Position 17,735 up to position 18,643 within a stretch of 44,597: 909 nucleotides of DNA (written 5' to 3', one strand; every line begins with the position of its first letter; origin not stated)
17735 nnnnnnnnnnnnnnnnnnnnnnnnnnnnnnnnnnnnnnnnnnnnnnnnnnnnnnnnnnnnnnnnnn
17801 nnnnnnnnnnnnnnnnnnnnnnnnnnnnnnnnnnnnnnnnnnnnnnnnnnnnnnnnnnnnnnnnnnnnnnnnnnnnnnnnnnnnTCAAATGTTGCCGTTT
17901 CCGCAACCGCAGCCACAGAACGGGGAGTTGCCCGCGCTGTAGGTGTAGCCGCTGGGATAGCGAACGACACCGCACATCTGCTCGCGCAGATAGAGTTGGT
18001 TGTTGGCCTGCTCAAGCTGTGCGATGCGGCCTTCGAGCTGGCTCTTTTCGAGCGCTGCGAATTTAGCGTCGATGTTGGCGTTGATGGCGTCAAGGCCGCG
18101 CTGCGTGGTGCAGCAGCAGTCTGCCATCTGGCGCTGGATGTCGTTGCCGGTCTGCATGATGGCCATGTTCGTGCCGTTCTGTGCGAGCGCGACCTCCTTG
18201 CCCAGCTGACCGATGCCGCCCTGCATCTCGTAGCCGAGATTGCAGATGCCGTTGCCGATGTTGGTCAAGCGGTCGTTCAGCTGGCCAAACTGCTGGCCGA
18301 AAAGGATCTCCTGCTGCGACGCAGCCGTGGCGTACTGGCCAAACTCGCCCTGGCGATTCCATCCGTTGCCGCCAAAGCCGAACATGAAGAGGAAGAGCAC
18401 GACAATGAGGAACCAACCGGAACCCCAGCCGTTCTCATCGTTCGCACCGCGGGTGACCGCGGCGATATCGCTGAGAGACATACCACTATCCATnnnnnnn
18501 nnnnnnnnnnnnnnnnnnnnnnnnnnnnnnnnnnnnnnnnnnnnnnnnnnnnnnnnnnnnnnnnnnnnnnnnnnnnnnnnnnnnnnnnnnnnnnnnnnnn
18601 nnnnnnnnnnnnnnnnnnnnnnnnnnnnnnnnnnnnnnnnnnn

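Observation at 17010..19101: Five-gene accessory cassette next to attP, insulated by terminators, encoding unusual surface-type proteins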

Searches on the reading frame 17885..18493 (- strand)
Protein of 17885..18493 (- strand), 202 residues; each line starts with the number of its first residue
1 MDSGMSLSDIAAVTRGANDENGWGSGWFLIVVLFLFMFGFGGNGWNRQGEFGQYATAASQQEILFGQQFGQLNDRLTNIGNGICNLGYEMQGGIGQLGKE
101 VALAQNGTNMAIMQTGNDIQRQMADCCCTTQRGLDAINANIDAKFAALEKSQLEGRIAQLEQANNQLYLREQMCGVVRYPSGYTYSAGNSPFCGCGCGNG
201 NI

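Call 3: search_protein_families(library=pfam, proteins=[window:17885-18493:-], max_evalue=0.1)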
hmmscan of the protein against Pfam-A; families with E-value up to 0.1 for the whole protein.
window:17885-18493:- (202 aa): 0 families

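Call 4: search_protein_families(library=phrogs, proteins=[window:17885-18493:-], max_evalue=0.1)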
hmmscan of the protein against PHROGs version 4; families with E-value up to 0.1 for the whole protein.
window:17885-18493:- (202 aa): 1 family
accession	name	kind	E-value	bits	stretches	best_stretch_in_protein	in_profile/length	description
phrog_16490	-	unknown function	1.5e-15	58.6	1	6-150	8-162/286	-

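Call 10: find_homologous_proteins(query=window:17885-18493:-)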
Query window:17885-18493:- (202 aa): 4193 proteins with E <= 0.001 among 4429 candidates; the best 120 are listed.
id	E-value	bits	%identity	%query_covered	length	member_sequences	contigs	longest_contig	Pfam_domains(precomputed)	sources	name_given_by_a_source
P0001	5.9e-130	449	99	100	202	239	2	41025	-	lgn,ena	-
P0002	5.0e-113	394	98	91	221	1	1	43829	-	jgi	jgi:hypothetical protein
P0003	4.5e-111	388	85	100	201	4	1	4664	-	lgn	-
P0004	9.6e-111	387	85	98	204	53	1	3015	-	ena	-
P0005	2.9e-109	382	85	100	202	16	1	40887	-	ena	-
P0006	5.2e-109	381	90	98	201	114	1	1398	-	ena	-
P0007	1.1e-108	380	84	100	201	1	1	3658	-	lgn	-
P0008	2.8e-107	375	85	98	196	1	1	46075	-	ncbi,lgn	-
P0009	9.3e-107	373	85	96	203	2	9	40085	-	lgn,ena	-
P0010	1.3e-106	373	85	96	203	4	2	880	-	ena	-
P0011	1.9e-106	372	85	96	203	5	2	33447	-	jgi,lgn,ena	jgi:hypothetical protein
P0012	3.7e-106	372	84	96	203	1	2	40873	-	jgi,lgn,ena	jgi:hypothetical protein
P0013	4.4e-106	371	85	96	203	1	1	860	-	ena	-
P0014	6.0e-106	371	84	98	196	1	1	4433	-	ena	-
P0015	7.6e-106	371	85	97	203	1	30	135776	-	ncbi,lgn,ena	-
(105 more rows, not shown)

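Call 11: search_dna_similar(query=window:17885-18493:-, collection=phages, mode=protein, max_rows=40)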
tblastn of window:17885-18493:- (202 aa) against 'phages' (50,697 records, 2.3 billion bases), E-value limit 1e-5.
Records with a match: 6; places in all: 6; records where one place covers at least 80% of the query: 1.
Best place of each record, by identity: 80-90% 1; 60-80% 1; <60% 4.
By first word of the organism name: Bacteriophage 5; bajarodcaudo 1.
By host as written in the record: - 5; Peromyscus fraterculus 1.
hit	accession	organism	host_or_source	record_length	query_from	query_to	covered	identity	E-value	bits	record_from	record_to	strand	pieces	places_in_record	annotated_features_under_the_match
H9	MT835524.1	Bacteriophage sp.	human fecal samples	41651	1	199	99%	70.1%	7e-76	253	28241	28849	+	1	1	record has no annotation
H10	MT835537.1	Bacteriophage sp.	human fecal samples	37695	44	202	79%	83.6%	3e-84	276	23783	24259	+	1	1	record has no annotation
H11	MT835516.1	Bacteriophage sp.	human fecal samples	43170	1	151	75%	35.5%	4e-9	61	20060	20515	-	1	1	record has no annotation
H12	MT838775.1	Bacteriophage sp.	human fecal samples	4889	1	151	75%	31.3%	3e-6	52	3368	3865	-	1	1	record has no annotation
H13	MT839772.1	Bacteriophage sp.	human fecal samples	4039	1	151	75%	31.3%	7e-6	51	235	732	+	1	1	record has no annotation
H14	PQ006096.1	bajarodcaudo virus 5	Peromyscus fraterculus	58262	79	141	31%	44.4%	6e-7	55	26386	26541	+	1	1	hypothetical protein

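Call 13: find_related_loci(query=window:17885-18493:-, collection=viral_contigs, flank=6000)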
Query window:17885-18493:- (202 aa) in viral_contigs; peptide patterns used: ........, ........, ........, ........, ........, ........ (x = any residue, [..] = any of these).
320 stretches matched a pattern; 315 encode a relative of the query (tblastn E <= 1e-3); the best 80 are kept; 80 distinct loci.
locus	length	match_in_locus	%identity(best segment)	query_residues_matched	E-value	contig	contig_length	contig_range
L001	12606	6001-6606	100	1-202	3e-133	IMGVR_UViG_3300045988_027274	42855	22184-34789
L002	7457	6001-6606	100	1-202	3e-133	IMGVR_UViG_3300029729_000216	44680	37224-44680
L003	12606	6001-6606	100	1-202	3e-133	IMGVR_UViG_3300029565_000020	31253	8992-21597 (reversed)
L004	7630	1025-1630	100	1-202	3e-133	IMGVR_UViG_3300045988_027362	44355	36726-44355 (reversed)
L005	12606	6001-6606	100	1-202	3e-133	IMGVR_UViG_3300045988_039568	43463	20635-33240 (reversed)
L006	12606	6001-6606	100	1-202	3e-133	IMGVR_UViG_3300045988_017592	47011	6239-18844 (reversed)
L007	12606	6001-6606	100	1-202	3e-133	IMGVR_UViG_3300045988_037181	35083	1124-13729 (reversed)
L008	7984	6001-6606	100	1-202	3e-133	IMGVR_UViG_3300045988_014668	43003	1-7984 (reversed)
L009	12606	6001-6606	100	1-202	3e-133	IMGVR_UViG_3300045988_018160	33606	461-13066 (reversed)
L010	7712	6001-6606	100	1-202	3e-133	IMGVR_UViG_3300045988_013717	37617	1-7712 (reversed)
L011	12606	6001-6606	100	1-202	3e-133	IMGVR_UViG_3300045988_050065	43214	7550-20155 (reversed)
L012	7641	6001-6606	100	1-202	3e-133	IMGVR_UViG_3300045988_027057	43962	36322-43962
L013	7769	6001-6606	100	1-202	3e-133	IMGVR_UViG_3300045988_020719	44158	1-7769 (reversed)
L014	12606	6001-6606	100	1-202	3e-133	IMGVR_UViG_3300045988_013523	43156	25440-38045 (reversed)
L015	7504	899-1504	100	1-202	3e-133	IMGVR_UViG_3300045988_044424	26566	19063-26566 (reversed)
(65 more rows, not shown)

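Call 19: get_annotated_region(hit=H14, flank=6000)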
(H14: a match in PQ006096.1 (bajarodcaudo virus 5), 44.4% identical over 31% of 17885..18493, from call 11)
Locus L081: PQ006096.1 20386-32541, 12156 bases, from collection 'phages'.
description: Bajarodcaudo virus 5 isolate BGG_03_5, complete genome.
organism: bajarodcaudo virus 5 (NCBI taxid 3342784)
taxonomy: Viruses; Duplodnaviria; Heunggongvirae; Uroviricota; Caudoviricetes
host: Peromyscus fraterculus; source: feces; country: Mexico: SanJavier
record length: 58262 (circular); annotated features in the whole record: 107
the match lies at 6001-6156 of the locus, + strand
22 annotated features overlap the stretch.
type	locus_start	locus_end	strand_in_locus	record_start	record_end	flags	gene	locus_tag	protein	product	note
CDS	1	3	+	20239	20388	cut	-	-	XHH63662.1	hypothetical protein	-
CDS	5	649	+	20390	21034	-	-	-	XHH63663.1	hypothetical protein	-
CDS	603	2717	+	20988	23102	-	-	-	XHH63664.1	hypothetical protein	-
CDS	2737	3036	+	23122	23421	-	-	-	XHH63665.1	hypothetical protein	-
CDS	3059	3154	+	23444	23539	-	-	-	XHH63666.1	hypothetical protein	-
CDS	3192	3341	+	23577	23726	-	-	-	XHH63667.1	r1t holin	-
CDS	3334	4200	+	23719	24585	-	-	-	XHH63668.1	C39-like family peptidase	-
CDS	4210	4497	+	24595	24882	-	-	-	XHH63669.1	hypothetical protein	-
CDS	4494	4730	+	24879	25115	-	-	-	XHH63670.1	hypothetical protein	-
CDS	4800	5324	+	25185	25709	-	-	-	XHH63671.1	hypothetical protein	-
CDS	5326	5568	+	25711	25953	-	-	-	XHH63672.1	hypothetical protein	-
CDS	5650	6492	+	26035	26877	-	-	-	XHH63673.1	hypothetical protein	-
CDS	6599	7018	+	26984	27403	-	-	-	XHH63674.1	hypothetical protein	-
CDS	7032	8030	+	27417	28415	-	-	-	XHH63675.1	hypothetical protein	-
CDS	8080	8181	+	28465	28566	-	-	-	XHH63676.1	hypothetical protein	-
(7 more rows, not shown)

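Call 20: get_annotated_region(hit=H11, flank=6000)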
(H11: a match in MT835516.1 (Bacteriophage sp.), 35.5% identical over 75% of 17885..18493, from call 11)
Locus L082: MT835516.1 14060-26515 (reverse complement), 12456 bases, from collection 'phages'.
description: UNVERIFIED: Bacteriophage sp. clone scaffold_83 genomic sequence.
organism: Bacteriophage sp. (NCBI taxid 38018)
taxonomy: Viruses
host: -; source: human fecal samples; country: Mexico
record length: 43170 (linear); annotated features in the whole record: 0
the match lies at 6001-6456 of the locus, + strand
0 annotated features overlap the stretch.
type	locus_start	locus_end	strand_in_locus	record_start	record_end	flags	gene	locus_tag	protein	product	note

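Call 23: search_protein_families(library=pfam, proteins=[L082:4984-5205:+, L082:5327-5734:+, L082:5731-5946:+, L082:5998-6744:+, L082:6863-7285:+, L082:7289-7939:+, L082:7943-8284:+, L082:3570-4853:+, L082:8800-9420:+, L082:9432-10364:+], max_evalue=0.1)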
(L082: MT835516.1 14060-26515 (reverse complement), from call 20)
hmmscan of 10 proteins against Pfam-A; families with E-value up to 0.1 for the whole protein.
L082:4984-5205:+ (73 aa): 0 families

L082:5327-5734:+ (135 aa): 0 families

L082:5731-5946:+ (71 aa): 0 families

L082:5998-6744:+ (248 aa): 0 families

L082:6863-7285:+ (140 aa): 1 family
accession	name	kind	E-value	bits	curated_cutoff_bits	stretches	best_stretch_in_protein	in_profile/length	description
PF12097.14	DUF3573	-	0.061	12.6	26.6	1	39-67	139-167/383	Protein of unknown function (DUF3573)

L082:7289-7939:+ (216 aa): 1 family
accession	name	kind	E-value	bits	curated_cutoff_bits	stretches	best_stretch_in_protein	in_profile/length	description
PF05309.16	TraE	-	0.047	13.6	24.8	1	174-212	61-99/182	TraE protein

L082:7943-8284:+ (113 aa): 1 family
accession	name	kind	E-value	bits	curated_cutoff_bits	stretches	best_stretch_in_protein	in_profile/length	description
PF10026.15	DUF2268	-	0.00092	19.2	23.6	1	3-69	14-80/195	Predicted Zn-dependent protease (DUF2268)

L082:3570-4853:+ (427 aa): 1 family
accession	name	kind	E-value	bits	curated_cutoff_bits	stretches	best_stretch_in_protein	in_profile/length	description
PF06152.16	Phage_min_cap2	-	1.2e-64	219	26.3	1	2-358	1-349/366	Phage minor capsid protein 2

L082:8800-9420:+ (206 aa): 1 family
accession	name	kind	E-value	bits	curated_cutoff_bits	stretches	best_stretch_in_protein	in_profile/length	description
PF06810.17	Phage_scaffold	-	2.9e-17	63.6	35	1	7-171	5-164/170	Phage capsid assembly scaffolding protein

L082:9432-10364:+ (310 aa): 1 family
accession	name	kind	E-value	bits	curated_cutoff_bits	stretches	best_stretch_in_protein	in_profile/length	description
PF18638.7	CyRPA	-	0.0019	17.9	38.1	1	95-276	115-283/315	Cysteine-Rich Protective Antigen 6 bladed domain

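Call 24: search_protein_families(library=ncbifam, proteins=[window:17885-18493:-, L082:5998-6744:+, L082:7289-7939:+, L081:7023-8030:+, L081:6599-7018:+], max_evalue=0.1)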
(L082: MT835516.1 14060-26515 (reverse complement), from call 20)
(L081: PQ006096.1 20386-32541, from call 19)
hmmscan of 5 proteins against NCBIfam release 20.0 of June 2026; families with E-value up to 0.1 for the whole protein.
window:17885-18493:- (202 aa): 1 family
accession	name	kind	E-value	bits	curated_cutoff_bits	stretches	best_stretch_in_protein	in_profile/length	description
NF033914.0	antiphage_ZorA_1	subfamily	0.002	16.5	190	1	50-152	374-474/619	anti-phage ZorAB system protein ZorA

L082:5998-6744:+ (248 aa): 0 families

L082:7289-7939:+ (216 aa): 0 families

L081:7023-8030:+ (335 aa): 0 families

L081:6599-7018:+ (139 aa): 0 families

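Call 25: search_protein_representatives(protein=window:17885-18493:-)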
Query: 202 residues. Proteins with E-value up to 0.001 (for the whole library): 600; up to 1e-10: 189; up to 1e-30: 25. The best 150 are listed.
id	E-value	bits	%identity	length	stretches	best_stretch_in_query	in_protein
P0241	1.2e-94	332.2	97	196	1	49-202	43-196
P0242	1.4e-85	302.7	98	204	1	59-197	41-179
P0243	1.1e-73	263.8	70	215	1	3-202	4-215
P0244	4.2e-63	229.3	98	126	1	1-109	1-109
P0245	1.3e-56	208.1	98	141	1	1-98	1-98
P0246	6.8e-53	195.9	79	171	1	4-133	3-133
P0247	2.6e-47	177.7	87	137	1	5-103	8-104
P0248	2.2e-45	171.4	83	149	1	4-115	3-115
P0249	5.9e-44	166.7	52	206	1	6-202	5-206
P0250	1.5e-43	165.5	47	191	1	6-198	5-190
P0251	8.7e-43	162.9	57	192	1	6-199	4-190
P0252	1.9e-41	158.5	92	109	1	1-78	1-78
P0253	2.3e-41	158.3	77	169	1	5-113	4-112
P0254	2.9e-41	158.0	67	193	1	89-202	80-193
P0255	7.4e-41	156.6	74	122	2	31-106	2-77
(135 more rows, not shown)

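Call 29: find_related_loci(query=A2, collection=genome_contigs, flank=8000)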
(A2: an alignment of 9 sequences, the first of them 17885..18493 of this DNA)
Query A2 (202 aa) in genome_contigs; peptide patterns used: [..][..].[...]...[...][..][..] (x = any residue, [..] = any of these).
105 stretches matched a pattern; 90 encode a relative of the query (tblastn E <= 1e-3); the best 80 are kept; 80 distinct loci.
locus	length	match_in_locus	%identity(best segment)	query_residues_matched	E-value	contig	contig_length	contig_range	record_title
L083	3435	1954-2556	79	1-197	8e-106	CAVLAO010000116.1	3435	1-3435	Bacteroides sp. CAG:927 isolate H07659-L1_cleanbin_000044 genome assembly, contig: Spades_H07659-L1_contig_16774, whole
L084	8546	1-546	80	10-192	4e-93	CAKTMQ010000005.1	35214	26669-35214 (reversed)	MAG: uncultured Oscillospiraceae bacterium isolate REFINED_METABAT215_TOP10_CONTIGS_1500_ASSEMBLY_K77_MERGED__Hadza_MoBi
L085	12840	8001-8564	76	6-192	4e-89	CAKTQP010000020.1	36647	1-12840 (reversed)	MAG: uncultured Oscillospiraceae bacterium isolate REFINED_METABAT215_TOP10_CONTIGS_1500_ASSEMBLY_K77_MERGED__Hadza_MoBi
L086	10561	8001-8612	48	6-202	8e-43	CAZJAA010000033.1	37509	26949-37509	MAG TPA_asm: uncultured Lachnospiraceae bacterium isolate SRP350583_co1_479 genome assembly, contig: NODE_1698_length_37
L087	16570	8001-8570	39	4-197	1e-35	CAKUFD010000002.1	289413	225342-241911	MAG: uncultured Collinsella sp. isolate REFINED_METABAT215_TOP10_CONTIGS_1500_ASSEMBLY_K77_MERGED__Hadza_PheChl_Fiber-Ha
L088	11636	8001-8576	40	2-197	8e-36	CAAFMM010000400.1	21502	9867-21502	MAG TPA_asm: uncultured Collinsella sp., isolate HGM04129, WGS project CAAFMM010000000 data, contig: SRS1596871_93_k141_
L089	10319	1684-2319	42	1-202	3e-35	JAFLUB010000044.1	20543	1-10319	MAG: Oscillospiraceae bacterium isolate HAN068 Seq44, whole genome shotgun sequence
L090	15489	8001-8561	39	1-192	1e-32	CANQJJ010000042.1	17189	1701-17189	MAG: uncultured Clostridia bacterium isolate Lapin-032__bin10 genome assembly, contig: Lapin-032__NODE_4923_length_17189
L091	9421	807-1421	40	1-200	1e-32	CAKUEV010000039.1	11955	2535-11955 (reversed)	MAG: uncultured Slackia sp. isolate REFINED_METABAT215_TOP10_CONTIGS_1500_ASSEMBLY_K77_MERGED__Hadza_MoBio_hadza-E-H_P_2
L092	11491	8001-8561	35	2-197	5e-31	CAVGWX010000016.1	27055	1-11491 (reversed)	Prevotella sp. CAG:279 isolate H07611-L1_cleanbin_000007 genome assembly, contig: Spades_H07611-L1_contig_530, whole gen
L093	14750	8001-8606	39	1-196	6e-31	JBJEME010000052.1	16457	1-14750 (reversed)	MAG: Lachnospira sp. isolate PUUB38_bin.019 NODE_2359_length_16457_cov_13.271247, whole genome shotgun sequence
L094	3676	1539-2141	36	1-202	5e-29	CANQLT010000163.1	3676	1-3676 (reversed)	MAG: uncultured Monoglobus sp. isolate Lapin-014__bin25 genome assembly, contig: Lapin-014__NODE_23480_length_3676_cov_7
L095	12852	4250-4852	37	1-202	2e-27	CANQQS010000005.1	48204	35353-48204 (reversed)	MAG: uncultured Clostridia bacterium isolate Lapin-008__bin90 genome assembly, contig: Lapin-008__NODE_901_length_48204_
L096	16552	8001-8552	34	5-196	3e-24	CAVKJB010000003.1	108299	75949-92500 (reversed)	Acutalibacteraceae bacterium isolate G02638-L1_cleanbin_000005 genome assembly, contig: Spades_G02638-L1_contig_55, whol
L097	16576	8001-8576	34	5-198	2e-23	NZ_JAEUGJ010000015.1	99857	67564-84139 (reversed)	MAG: Mogibacterium sp. isolate 18NH NODE_27_length_99857_cov_10.874732, whole genome shotgun sequence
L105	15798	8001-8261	44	123-198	1e-17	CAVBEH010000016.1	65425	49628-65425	Bacteroidaceae bacterium isolate G02608-L1_cleanbin_000019 genome assembly, contig: Spades_G02608-L1_contig_177, whole g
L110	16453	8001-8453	30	2-151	4e-14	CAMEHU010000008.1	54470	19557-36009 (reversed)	MAG: uncultured Lachnospiraceae bacterium isolate SRR11489746_bin.110_metaWRAP_v1.3_MAG genome assembly, contig: ERZ1146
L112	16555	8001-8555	31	2-151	4e-11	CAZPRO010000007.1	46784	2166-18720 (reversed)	MAG TPA_asm: uncultured Clostridium sp. isolate SRP313737_co1_101 genome assembly, contig: NODE_1286_length_46784_cov_13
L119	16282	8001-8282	34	69-140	7e-9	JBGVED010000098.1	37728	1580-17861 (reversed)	MAG: Bacilli bacterium isolate fecal_MAG_421 fecal_MAG_421_contig_0102, whole genome shotgun sequence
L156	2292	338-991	25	7-195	2e-5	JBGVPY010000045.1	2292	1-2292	MAG: Eubacteriales bacterium isolate fecal_MAG_177 fecal_MAG_177_contig_0045, whole genome shotgun sequence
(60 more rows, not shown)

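Call 38: search_solved_structures(query=A1, max_evalue=1)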
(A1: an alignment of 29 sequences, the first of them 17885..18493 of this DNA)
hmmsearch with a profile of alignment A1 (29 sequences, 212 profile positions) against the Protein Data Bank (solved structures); distinct sequences matched with E-value up to 1: 9.
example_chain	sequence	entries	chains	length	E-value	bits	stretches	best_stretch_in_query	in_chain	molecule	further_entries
3mq7_A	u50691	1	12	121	0.044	16.7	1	103-191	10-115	Bone marrow stromal antigen 2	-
3s84_A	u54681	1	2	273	0.055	16.4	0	77-163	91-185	Apolipoprotein A-IV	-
5e5w_B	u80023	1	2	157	0.059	16.3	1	26-108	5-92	Hemagglutinin-esterase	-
5e64_B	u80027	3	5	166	0.073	16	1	26-107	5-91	Hemagglutinin-esterase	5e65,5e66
5e62_B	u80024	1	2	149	0.23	14.4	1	32-107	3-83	Hemagglutinin-esterase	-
9e5c_6k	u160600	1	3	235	0.33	13.9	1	54-131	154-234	Dynein arm light chain, axonemal, putative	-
1flc_B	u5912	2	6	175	0.37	13.7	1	26-104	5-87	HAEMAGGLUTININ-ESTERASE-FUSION GLYCOPROTEIN | Hemagglutinin-esterase-fusion glycoprotein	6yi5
2no2_A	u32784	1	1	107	0.42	13.5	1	51-119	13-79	Huntingtin-interacting protein 1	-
6eu0_V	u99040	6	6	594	0.95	12.3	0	122-186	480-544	Transcription factor TFIIIB component B''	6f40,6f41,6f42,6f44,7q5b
